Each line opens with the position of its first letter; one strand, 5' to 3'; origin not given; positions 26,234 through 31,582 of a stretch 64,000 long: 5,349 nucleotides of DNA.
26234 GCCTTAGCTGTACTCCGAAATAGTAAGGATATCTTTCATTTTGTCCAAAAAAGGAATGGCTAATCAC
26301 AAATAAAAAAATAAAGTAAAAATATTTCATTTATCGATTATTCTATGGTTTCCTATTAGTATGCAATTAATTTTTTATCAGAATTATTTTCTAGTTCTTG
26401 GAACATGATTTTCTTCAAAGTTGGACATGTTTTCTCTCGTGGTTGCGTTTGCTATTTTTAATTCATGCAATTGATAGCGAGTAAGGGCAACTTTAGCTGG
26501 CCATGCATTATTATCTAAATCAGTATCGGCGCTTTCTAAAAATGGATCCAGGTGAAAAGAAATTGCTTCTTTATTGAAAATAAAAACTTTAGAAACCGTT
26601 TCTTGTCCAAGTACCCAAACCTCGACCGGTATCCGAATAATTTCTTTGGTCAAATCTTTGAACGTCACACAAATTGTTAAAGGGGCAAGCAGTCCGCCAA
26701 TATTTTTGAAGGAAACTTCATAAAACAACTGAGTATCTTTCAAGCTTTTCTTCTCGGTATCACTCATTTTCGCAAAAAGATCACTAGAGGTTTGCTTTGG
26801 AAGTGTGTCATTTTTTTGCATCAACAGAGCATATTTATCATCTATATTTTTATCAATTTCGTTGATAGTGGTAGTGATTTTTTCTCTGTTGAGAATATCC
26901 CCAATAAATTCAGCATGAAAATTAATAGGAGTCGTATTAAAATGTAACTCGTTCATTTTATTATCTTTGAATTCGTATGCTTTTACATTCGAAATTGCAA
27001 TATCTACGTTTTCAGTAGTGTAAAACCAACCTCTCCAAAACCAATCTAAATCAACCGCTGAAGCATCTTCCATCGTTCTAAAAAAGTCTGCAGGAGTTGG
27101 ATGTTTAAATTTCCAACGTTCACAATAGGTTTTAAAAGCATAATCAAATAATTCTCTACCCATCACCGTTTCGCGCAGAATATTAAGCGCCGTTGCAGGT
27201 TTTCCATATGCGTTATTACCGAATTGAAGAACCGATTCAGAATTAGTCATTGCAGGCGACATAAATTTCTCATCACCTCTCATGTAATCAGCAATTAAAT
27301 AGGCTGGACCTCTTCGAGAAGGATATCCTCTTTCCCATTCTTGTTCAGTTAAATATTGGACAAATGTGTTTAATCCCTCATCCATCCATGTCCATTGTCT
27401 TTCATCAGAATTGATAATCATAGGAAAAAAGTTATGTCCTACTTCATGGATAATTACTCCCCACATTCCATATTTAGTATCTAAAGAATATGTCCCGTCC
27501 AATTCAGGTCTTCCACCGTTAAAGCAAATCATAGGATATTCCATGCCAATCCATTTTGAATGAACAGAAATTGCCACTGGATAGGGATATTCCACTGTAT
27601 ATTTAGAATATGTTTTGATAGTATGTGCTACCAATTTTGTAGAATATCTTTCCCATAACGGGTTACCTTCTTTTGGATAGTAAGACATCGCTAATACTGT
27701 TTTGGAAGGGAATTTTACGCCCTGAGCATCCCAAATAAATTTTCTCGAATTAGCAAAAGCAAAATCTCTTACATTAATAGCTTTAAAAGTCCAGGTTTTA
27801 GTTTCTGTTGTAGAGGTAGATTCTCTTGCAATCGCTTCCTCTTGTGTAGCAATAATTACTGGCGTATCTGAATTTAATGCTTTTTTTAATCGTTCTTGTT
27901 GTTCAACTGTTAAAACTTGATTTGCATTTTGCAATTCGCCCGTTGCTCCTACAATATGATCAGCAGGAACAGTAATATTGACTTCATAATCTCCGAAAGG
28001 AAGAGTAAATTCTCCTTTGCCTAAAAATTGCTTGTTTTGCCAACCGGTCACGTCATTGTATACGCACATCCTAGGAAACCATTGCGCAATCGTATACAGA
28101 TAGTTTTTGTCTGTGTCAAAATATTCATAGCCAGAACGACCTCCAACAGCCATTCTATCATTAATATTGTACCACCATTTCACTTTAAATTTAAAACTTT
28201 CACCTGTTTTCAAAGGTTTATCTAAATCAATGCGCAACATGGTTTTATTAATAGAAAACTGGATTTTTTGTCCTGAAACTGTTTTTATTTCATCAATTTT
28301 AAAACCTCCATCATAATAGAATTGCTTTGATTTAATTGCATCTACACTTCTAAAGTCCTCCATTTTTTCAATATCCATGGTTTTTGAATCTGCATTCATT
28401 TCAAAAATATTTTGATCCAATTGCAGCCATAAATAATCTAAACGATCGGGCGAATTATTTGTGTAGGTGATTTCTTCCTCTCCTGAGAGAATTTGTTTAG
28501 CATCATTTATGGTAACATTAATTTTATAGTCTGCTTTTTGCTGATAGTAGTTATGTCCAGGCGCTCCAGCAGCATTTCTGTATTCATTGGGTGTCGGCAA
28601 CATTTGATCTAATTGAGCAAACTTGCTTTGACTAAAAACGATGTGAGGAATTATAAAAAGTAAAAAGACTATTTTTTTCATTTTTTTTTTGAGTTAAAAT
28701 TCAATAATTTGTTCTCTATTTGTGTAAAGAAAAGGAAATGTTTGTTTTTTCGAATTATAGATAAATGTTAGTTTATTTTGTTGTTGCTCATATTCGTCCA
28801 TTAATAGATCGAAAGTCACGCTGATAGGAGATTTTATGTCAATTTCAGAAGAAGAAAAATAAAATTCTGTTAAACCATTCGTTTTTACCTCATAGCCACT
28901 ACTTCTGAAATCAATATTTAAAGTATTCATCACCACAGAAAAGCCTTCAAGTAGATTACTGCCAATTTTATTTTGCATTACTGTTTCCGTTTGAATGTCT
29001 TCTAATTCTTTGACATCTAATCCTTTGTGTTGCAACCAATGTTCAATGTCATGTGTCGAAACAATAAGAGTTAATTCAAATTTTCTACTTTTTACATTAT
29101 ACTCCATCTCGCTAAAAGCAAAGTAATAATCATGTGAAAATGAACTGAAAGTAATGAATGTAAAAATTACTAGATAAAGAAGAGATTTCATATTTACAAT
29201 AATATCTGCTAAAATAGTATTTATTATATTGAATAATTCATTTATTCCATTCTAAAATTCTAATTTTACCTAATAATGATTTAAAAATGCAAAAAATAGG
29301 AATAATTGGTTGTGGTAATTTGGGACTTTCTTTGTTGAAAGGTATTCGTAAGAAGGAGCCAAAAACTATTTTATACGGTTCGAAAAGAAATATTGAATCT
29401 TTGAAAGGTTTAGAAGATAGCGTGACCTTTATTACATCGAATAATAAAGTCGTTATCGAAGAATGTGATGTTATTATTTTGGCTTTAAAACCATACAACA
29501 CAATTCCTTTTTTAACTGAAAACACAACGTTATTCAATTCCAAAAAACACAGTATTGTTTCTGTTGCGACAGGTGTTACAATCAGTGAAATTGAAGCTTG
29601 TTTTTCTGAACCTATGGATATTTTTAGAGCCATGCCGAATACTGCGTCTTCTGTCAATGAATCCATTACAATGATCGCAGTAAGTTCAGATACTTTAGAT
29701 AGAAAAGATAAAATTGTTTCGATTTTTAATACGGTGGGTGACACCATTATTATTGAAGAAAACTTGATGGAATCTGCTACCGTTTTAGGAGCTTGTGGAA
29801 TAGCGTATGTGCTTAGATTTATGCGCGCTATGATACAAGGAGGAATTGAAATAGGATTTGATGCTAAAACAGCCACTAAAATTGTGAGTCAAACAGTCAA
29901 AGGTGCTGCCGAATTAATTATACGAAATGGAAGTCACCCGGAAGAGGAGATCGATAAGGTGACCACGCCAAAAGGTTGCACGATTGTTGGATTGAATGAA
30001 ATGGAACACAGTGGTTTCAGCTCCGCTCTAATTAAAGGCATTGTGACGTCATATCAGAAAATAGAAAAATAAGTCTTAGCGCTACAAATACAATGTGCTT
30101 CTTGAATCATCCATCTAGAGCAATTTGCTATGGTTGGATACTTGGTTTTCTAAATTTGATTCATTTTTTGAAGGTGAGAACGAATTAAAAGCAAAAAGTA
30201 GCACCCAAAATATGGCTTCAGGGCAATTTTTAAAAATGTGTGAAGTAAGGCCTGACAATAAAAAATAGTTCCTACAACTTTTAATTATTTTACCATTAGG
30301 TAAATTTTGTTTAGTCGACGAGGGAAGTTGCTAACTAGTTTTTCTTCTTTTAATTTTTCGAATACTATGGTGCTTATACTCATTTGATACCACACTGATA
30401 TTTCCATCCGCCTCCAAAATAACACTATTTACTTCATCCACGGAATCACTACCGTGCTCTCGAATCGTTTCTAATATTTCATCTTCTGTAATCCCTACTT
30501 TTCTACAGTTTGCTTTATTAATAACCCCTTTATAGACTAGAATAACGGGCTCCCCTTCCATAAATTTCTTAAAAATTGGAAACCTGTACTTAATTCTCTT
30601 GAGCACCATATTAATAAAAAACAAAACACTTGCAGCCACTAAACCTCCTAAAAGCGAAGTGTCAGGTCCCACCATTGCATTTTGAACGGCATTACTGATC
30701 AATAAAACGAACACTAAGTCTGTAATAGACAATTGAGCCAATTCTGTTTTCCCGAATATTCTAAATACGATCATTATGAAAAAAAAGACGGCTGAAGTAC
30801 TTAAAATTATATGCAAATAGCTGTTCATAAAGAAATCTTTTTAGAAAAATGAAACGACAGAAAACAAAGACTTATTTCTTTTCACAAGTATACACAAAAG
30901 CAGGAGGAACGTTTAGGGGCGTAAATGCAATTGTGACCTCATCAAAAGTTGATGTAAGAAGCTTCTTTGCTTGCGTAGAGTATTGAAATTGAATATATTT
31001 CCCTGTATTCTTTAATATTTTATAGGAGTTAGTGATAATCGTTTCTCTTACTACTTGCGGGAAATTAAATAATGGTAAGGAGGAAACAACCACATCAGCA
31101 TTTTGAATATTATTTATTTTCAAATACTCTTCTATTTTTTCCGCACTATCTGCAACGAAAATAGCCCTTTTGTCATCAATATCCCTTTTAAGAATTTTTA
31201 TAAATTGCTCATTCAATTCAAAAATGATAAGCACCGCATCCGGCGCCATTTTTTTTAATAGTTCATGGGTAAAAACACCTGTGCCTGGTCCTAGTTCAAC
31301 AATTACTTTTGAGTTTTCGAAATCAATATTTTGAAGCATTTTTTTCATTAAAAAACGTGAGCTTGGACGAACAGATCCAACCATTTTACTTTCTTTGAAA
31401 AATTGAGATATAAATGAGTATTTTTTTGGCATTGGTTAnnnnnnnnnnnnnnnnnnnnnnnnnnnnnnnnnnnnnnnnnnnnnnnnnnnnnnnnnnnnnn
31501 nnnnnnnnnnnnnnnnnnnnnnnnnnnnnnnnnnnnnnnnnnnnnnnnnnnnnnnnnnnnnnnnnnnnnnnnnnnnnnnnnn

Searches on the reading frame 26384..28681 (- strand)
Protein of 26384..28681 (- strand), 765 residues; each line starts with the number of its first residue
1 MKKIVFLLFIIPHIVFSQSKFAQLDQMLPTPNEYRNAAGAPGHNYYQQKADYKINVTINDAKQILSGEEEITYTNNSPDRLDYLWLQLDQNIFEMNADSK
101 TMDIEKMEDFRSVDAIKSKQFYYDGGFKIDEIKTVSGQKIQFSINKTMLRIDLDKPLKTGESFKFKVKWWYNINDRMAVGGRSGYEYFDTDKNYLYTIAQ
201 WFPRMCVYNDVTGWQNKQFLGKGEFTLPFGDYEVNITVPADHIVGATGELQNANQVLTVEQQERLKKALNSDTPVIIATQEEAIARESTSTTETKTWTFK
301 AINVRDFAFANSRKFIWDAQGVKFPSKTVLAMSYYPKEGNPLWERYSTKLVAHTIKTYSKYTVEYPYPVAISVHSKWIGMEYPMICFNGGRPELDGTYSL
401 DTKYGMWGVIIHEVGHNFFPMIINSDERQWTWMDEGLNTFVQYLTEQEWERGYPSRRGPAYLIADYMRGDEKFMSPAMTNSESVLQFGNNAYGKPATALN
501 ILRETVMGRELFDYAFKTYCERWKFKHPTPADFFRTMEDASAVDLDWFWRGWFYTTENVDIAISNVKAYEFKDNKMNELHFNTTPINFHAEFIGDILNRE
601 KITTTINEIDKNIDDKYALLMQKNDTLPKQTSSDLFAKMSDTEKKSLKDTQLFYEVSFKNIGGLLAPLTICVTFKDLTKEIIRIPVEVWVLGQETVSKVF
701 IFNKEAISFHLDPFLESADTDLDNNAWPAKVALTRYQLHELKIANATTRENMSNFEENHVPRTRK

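Call 83: search_protein_families(library=pfam, proteins=[window:26384-28681:-], max_evalue=0.0001)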
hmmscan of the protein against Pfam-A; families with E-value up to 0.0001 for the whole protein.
window:26384-28681:- (765 aa): 1 family
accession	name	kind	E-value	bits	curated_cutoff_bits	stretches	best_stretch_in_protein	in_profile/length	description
PF01433.26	Peptidase_M1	-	3e-13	50.3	27.7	1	354-552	9-218/218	Peptidase family M1 domain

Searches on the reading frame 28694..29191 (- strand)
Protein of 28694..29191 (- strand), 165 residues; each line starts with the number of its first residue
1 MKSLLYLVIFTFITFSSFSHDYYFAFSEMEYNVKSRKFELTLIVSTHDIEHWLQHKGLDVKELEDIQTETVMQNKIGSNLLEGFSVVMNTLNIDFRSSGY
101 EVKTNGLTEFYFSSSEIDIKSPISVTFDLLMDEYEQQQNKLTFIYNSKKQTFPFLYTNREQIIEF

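Call 83: search_protein_families(library=pfam, proteins=[window:28694-29191:-], max_evalue=0.0001)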
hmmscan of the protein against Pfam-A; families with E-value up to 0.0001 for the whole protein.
window:28694-29191:- (165 aa): 1 family
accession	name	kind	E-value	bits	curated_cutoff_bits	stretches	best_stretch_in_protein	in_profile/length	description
PF20420.3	DUF6702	-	2.5e-20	73.4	24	1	16-154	3-140/141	Domain of unknown function (DUF6702)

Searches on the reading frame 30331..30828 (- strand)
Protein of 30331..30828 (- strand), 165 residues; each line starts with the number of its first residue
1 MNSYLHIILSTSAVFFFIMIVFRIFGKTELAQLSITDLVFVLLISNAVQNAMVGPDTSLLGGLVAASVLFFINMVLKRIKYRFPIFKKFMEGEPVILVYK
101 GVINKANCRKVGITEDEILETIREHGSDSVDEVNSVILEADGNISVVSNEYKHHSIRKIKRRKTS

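Call 84: search_protein_families(library=pfam, proteins=[window:30331-30828:-], max_evalue=0.0001)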
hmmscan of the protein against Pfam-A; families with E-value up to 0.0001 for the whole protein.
window:30331-30828:- (165 aa): 1 family
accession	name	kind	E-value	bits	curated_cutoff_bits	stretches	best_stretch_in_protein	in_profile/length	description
PF04239.17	DUF421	-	2.6e-16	59.7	23.6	1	83-152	3-72/129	YetF C-terminal domain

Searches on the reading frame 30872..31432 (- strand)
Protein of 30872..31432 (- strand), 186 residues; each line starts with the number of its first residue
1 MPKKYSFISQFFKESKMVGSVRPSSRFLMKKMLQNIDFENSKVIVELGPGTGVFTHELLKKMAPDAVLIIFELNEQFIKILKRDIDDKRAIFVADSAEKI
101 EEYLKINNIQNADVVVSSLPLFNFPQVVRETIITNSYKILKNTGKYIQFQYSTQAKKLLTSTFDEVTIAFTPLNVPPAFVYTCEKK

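Call 84: search_protein_families(library=pfam, proteins=[window:30872-31432:-], max_evalue=0.0001)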
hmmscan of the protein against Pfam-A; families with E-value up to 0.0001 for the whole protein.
window:30872-31432:- (186 aa): 5 families
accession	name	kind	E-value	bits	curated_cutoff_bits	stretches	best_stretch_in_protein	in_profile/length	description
PF00398.26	RrnaAD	-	2.5e-08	33.8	24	1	25-120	15-108/263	Ribosomal RNA adenine dimethylase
PF13649.12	Methyltransf_25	-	1.3e-06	29.4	27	1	44-144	1-97/97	Methyltransferase domain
PF05175.20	MTS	-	2.7e-06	27.6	23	1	24-168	19-159/170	Methyltransferase small domain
PF01209.24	Ubie_methyltran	-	1.7e-05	24.7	20.1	1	39-172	46-175/233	ubiE/COQ5 methyltransferase family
PF13847.12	Methyltransf_31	-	2.7e-05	24.3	27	1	41-147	4-108/145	Methyltransferase domain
